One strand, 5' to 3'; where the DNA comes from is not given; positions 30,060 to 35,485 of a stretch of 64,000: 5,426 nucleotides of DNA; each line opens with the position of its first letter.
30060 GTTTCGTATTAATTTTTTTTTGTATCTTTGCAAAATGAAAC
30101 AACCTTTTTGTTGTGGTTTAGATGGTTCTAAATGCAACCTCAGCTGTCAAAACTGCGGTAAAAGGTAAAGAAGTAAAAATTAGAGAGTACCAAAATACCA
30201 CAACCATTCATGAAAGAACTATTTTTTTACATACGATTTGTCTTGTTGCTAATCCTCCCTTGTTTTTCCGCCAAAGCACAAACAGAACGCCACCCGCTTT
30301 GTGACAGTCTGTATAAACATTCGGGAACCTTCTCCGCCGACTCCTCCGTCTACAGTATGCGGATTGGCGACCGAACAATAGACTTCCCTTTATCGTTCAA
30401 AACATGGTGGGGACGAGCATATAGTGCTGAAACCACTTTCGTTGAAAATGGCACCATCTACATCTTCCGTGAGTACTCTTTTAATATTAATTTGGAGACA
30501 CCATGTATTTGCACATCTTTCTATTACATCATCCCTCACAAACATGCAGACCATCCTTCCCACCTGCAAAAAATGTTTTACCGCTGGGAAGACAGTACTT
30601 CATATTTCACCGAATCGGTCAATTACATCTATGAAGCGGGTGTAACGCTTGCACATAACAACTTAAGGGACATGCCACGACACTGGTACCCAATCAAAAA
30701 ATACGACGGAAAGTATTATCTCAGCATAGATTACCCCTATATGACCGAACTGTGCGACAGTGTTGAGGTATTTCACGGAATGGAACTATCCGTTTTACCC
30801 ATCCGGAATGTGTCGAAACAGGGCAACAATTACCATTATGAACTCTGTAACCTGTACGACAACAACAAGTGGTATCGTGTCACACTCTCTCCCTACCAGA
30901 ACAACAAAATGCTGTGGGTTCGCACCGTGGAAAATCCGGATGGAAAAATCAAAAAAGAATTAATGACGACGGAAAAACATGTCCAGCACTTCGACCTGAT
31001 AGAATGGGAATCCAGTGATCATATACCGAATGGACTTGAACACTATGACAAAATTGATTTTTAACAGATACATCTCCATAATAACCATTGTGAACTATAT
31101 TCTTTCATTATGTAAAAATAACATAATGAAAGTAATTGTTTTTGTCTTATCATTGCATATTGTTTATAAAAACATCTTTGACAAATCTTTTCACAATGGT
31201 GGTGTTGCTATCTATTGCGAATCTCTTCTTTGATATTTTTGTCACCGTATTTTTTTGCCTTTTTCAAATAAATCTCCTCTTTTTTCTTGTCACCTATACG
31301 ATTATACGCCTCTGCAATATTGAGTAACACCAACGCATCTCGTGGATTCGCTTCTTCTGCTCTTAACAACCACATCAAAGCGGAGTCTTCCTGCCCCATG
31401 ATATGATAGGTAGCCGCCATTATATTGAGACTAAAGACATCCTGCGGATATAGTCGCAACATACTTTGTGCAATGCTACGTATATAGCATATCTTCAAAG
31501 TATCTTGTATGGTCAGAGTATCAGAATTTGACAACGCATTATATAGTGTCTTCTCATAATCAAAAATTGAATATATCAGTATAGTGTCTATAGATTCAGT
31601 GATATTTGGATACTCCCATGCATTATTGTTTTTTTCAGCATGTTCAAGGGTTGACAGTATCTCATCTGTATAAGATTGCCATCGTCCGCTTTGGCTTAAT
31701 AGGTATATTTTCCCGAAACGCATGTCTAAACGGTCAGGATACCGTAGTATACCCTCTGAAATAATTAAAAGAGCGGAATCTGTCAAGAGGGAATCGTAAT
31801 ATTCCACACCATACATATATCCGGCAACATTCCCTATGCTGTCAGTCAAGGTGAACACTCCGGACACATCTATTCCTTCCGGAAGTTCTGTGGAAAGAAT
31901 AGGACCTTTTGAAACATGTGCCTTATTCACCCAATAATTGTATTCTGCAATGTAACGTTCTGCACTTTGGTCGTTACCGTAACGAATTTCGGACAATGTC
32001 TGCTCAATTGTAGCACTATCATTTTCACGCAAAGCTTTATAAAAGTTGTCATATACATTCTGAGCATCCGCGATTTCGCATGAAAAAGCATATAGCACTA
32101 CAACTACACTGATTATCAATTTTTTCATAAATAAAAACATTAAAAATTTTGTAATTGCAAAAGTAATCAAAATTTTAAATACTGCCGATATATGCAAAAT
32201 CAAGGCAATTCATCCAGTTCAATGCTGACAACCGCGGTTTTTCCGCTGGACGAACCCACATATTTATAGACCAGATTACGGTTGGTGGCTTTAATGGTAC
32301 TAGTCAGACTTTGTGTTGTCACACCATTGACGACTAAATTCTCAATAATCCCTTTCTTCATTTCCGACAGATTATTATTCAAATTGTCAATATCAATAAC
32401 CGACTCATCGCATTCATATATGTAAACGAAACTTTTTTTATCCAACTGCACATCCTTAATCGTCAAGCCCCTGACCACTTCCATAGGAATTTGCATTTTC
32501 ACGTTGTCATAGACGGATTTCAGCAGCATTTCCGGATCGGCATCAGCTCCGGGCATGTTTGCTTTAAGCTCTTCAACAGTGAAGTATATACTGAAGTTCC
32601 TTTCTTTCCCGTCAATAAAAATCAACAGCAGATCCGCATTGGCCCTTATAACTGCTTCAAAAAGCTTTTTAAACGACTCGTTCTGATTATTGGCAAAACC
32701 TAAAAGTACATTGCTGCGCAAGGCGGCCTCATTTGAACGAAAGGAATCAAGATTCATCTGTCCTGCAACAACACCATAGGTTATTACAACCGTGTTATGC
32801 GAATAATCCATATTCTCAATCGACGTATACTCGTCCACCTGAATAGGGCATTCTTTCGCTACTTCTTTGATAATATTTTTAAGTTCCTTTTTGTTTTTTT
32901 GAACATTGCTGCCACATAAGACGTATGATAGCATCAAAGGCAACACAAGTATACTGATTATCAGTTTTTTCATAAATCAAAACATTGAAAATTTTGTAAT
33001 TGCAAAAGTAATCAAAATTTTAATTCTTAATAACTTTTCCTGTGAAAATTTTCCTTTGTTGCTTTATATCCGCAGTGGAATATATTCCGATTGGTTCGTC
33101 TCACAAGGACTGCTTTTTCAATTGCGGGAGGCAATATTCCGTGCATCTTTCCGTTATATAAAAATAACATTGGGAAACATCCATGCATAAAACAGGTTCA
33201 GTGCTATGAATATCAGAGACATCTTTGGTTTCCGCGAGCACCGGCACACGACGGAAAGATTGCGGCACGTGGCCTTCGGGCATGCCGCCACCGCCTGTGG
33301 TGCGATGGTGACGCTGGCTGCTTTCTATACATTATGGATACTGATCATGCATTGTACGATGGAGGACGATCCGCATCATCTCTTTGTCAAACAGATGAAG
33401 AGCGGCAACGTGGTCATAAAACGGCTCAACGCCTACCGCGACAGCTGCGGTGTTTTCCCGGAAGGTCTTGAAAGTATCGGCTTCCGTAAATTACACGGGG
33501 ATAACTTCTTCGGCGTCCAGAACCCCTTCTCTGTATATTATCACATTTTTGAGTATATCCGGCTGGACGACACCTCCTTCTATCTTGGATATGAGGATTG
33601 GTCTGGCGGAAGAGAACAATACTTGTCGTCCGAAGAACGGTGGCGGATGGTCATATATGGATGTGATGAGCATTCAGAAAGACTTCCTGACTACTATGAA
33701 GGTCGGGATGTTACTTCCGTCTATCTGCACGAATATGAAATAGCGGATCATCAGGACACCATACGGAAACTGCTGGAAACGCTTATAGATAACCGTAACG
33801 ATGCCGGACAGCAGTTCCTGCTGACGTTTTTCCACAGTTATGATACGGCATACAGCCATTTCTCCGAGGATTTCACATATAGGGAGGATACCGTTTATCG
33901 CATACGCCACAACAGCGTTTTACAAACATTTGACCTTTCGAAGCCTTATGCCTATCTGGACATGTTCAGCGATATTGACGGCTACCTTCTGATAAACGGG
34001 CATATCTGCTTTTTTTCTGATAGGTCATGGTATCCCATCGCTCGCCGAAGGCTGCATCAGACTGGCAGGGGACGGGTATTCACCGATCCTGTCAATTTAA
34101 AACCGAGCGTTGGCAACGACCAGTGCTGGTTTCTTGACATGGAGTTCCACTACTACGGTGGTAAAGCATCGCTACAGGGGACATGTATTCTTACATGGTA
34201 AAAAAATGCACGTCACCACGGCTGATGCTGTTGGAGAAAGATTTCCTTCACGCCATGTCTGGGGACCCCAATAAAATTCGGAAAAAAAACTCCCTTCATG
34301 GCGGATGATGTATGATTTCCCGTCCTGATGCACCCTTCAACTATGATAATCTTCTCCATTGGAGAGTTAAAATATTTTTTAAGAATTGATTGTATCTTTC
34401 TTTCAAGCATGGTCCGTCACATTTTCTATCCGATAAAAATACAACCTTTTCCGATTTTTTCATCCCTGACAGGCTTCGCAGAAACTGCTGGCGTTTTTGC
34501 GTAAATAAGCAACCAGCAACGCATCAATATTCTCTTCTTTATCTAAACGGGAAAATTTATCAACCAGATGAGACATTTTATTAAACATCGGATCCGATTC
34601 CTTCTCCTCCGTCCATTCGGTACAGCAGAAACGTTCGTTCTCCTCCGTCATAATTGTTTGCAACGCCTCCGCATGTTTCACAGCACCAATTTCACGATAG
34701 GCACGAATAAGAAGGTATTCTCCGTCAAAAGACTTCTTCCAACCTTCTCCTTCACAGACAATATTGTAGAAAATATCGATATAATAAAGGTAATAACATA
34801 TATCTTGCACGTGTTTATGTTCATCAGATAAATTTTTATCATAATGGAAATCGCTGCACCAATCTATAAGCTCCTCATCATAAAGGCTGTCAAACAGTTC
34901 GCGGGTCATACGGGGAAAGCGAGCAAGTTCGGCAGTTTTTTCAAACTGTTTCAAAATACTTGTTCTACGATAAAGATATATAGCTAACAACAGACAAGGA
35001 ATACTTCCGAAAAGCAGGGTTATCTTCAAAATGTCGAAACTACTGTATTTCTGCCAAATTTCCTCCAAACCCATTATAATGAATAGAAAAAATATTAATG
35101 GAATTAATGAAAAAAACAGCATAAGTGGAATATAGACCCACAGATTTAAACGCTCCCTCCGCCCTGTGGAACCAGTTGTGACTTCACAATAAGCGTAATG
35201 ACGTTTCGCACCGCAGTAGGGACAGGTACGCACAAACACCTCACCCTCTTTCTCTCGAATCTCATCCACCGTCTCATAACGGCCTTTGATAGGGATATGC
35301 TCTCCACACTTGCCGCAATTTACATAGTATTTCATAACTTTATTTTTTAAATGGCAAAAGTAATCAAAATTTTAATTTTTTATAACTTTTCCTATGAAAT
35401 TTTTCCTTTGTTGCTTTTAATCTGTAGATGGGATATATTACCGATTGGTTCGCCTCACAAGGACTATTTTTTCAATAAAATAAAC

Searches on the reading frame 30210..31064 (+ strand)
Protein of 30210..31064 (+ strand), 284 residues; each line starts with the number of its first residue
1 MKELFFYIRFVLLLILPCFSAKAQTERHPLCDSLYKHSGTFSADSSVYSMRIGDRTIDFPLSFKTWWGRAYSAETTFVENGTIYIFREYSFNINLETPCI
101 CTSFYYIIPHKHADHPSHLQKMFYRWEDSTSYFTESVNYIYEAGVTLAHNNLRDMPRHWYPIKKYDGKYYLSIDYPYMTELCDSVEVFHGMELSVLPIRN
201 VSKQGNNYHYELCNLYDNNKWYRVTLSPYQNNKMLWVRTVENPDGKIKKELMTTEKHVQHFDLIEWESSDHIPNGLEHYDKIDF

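Call 17: search_protein_families(library=pfam, proteins=[window:30210-31064:+], max_evalue=0.01)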
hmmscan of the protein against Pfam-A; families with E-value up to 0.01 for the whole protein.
window:30210-31064:+ (284 aa): 0 families

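Call 20: find_encoding_contigs(protein=window:30210-31064:+, flank=6000, max_places=8)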
Protein window:30210-31064:+ (284 aa): no gene with exactly this product is on record in the collection.

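Call 40: search_protein_families(library=padloc, proteins=[window:30210-31064:+], max_evalue=0.01)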
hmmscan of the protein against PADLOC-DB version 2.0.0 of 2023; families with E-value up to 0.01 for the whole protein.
window:30210-31064:+ (284 aa): 0 families

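Call 50: find_homologous_proteins(query=window:30210-31064:+, max_evalue=0.001)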
Query window:30210-31064:+ (284 aa): 21 proteins with E <= 0.001 among 119 candidates.
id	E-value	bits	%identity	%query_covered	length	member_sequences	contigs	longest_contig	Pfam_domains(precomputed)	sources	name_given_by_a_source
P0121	9.1e-198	674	99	100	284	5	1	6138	-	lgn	-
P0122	4.2e-145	501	75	100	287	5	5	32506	-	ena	-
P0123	3.4e-142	491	77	94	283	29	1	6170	-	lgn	-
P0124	5.8e-141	487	75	100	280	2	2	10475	-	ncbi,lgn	-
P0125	3.0e-137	475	71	100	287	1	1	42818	-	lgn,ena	-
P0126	5.1e-135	468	71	100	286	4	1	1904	-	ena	-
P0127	1.3e-134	466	70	100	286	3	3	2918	-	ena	-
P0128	1.1e-133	463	70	100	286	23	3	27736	-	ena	-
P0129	5.0e-133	461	70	100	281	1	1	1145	-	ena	-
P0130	6.4e-131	454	69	100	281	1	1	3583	-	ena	-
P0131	1.5e-129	450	70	100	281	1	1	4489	-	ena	-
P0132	4.3e-129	448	69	100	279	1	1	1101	-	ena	-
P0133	5.9e-128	445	71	94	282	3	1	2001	-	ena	-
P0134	1.3e-127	443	71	94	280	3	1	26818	-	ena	-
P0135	1.6e-125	437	67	100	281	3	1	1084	-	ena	-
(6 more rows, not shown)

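Call 51: find_encoding_contigs(protein=P0122, flank=8000, max_places=5)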
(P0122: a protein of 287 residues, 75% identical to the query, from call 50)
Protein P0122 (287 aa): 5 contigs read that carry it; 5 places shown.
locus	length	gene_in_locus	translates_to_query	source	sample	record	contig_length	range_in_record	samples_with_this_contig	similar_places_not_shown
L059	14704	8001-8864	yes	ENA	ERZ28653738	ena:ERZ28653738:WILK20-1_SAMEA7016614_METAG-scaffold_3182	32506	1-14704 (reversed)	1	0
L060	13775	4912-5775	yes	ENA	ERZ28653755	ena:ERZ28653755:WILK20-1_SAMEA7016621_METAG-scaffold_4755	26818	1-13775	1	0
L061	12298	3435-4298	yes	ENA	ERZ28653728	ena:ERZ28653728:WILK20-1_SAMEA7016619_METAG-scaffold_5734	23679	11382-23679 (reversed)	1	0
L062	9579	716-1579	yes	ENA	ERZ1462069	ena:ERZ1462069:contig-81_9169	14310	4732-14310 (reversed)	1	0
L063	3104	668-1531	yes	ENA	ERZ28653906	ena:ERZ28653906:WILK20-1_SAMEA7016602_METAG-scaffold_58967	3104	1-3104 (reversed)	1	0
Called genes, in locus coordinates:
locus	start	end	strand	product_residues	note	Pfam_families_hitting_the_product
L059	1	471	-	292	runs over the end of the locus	-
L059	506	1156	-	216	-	-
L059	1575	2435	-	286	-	PF02498:Bro-N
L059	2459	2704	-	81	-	-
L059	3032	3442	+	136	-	-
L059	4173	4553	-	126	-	PF02498:Bro-N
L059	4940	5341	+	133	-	-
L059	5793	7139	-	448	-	PF13173:AAA_14, PF13635:DUF4143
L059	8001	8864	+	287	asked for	-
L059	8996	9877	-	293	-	-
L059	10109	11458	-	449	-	PF13173:AAA_14, PF13635:DUF4143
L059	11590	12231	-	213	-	-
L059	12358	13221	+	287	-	PF01048:PNP_UDP_1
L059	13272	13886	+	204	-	PF01965:DJ-1_PfpI (weak)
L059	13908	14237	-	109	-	-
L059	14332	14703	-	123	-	?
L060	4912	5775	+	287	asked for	-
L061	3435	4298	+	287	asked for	-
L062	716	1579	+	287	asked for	-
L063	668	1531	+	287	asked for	-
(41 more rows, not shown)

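Call 52: find_encoding_contigs(protein=P0125, flank=8000, max_places=3)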
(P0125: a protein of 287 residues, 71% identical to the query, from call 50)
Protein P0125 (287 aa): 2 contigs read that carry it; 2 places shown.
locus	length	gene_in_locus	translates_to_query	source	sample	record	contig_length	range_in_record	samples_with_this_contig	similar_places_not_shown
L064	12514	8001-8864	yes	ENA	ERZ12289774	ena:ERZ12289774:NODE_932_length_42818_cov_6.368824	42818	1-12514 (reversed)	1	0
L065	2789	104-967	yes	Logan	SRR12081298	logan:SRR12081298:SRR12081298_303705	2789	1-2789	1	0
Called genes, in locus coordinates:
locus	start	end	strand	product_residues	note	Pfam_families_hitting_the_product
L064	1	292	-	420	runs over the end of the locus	PF13173:AAA_14, PF13635:DUF4143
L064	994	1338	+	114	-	PF13560:HTH_31 (weak), PF01381:HTH_3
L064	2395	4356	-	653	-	PF00012:HSP70, PF06723:MreB_Mbl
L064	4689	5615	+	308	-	PF00389:2-Hacid_dh, PF02826:2-Hacid_dh_C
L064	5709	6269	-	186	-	-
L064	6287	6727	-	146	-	PF02498:Bro-N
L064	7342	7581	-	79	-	PF10387:DUF2442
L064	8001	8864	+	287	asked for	-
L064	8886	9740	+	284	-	PF01048:PNP_UDP_1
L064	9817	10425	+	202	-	PF01965:DJ-1_PfpI (weak)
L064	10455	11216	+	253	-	PF02811:PHP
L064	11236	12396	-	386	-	PF27110:DUF8347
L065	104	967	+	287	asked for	-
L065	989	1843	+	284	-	PF01048:PNP_UDP_1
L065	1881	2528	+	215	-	PF01965:DJ-1_PfpI (weak)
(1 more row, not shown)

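Call 53: find_encoding_contigs(protein=P0128, flank=8000, max_places=4)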
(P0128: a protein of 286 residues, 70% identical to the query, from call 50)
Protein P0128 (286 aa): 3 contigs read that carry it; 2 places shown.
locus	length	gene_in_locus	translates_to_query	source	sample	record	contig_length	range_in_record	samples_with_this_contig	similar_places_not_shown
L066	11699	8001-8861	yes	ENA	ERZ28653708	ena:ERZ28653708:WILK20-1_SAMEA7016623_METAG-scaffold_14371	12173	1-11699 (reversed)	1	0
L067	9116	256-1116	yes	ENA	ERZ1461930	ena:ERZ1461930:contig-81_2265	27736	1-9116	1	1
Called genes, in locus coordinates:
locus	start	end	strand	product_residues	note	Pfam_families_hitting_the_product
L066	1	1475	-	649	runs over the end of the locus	?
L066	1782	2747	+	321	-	PF00389:2-Hacid_dh, PF02826:2-Hacid_dh_C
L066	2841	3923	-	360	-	-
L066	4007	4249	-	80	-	-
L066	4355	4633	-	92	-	-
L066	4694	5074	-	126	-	PF02498:Bro-N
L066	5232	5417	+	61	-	PF07927:HicA_toxin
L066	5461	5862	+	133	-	-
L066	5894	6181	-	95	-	PF09951:Imm33 (faint)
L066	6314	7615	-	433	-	PF13173:AAA_14, PF13635:DUF4143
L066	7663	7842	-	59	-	-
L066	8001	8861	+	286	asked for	-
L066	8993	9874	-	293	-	-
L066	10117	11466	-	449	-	PF13173:AAA_14, PF13635:DUF4143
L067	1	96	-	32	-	?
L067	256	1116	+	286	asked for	-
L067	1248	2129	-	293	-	-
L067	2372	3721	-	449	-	PF13173:AAA_14, PF13635:DUF4143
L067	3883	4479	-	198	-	-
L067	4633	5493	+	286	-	PF01048:PNP_UDP_1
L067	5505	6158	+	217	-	PF01965:DJ-1_PfpI (weak)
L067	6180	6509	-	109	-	-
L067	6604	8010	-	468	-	PF03051:Peptidase_C1_2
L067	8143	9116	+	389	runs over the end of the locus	PF13439:Glyco_transf_4, PF13579:Glyco_trans_4_4, PF20706:GT4-conflict (weak), PF00534:Glycos_transf_1, PF13692:Glyco_trans_1_4, PF13524:Glyco_trans_1_2 (weak)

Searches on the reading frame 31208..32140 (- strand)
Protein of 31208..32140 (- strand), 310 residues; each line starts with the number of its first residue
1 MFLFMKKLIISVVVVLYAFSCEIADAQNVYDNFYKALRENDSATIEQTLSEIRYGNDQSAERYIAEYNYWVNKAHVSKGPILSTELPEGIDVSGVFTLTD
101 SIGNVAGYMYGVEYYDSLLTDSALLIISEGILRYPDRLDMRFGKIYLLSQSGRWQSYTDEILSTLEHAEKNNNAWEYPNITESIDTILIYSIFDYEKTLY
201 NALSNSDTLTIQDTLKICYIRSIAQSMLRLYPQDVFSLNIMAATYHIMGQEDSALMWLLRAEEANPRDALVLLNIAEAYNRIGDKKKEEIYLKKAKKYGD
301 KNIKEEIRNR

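Call 17: search_protein_families(library=pfam, proteins=[window:31208-32140:-], max_evalue=0.01)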
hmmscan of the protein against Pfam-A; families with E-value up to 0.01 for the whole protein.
window:31208-32140:- (310 aa): 5 families
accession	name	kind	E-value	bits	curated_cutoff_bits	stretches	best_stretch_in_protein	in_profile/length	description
PF13431.12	TPR_17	-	2.7e-06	27.6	24.4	0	228-255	6-33/34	Tetratricopeptide repeat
PF09205.15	DUF1955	-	0.00022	21.5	26.4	1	254-308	104-157/159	Domain of unknown function (DUF1955)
PF13429.12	TPR_15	-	0.00025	21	26.2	1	240-286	219-265/280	Tetratricopeptide repeat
PF13424.12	TPR_12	-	0.0017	18.9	30.1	0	238-295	6-71/77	Tetratricopeptide repeat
PF13181.12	TPR_8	-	0.0058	17.2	25.7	0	271-297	3-29/34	Tetratricopeptide repeat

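Call 40: search_protein_families(library=padloc, proteins=[window:31208-32140:-], max_evalue=0.01)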
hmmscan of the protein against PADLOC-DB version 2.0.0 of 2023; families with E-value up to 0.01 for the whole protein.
window:31208-32140:- (310 aa): 2 families
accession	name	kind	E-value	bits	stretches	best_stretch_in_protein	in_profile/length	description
PDLC01171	TPR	-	0.00016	18.8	1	243-302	261-320/504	TPR repeats containing protein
PDLC01092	C3a198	-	0.00071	16.6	1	242-302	279-339/523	TPR protein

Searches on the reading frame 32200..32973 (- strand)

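Call 17: search_protein_families(library=pfam, proteins=[window:32200-32973:-], max_evalue=0.01)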
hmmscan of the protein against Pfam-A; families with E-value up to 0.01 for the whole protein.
window:32200-32973:- (257 aa): 0 families

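Call 40: search_protein_families(library=padloc, proteins=[window:32200-32973:-], max_evalue=0.01)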
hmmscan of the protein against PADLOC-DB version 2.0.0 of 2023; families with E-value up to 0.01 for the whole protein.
window:32200-32973:- (257 aa): 1 family
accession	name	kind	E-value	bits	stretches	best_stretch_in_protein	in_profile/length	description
PDLC01849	CARF3--CARF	-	1.6e-05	22.8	1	181-239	115-172/197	-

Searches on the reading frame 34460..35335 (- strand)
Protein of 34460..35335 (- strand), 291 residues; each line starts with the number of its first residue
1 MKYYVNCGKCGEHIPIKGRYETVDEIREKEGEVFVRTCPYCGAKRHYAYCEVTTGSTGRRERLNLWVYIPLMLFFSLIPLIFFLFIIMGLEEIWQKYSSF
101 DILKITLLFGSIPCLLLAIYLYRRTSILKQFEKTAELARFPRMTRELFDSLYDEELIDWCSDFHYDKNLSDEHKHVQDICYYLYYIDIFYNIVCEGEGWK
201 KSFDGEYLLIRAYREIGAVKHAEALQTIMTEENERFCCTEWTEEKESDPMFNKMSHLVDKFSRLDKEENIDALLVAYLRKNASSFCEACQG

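Call 17: search_protein_families(library=pfam, proteins=[window:34460-35335:-], max_evalue=0.01)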
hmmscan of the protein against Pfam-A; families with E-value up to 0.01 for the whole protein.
window:34460-35335:- (291 aa): 1 family
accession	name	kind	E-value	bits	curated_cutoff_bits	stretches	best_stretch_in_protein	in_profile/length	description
PF14300.12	DMP19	-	6e-06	27.3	25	1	183-281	10-112/112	DMP19-like protein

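Call 40: search_protein_families(library=padloc, proteins=[window:34460-35335:-], max_evalue=0.01)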
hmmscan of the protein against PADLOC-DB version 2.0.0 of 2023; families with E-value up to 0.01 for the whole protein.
window:34460-35335:- (291 aa): 0 families
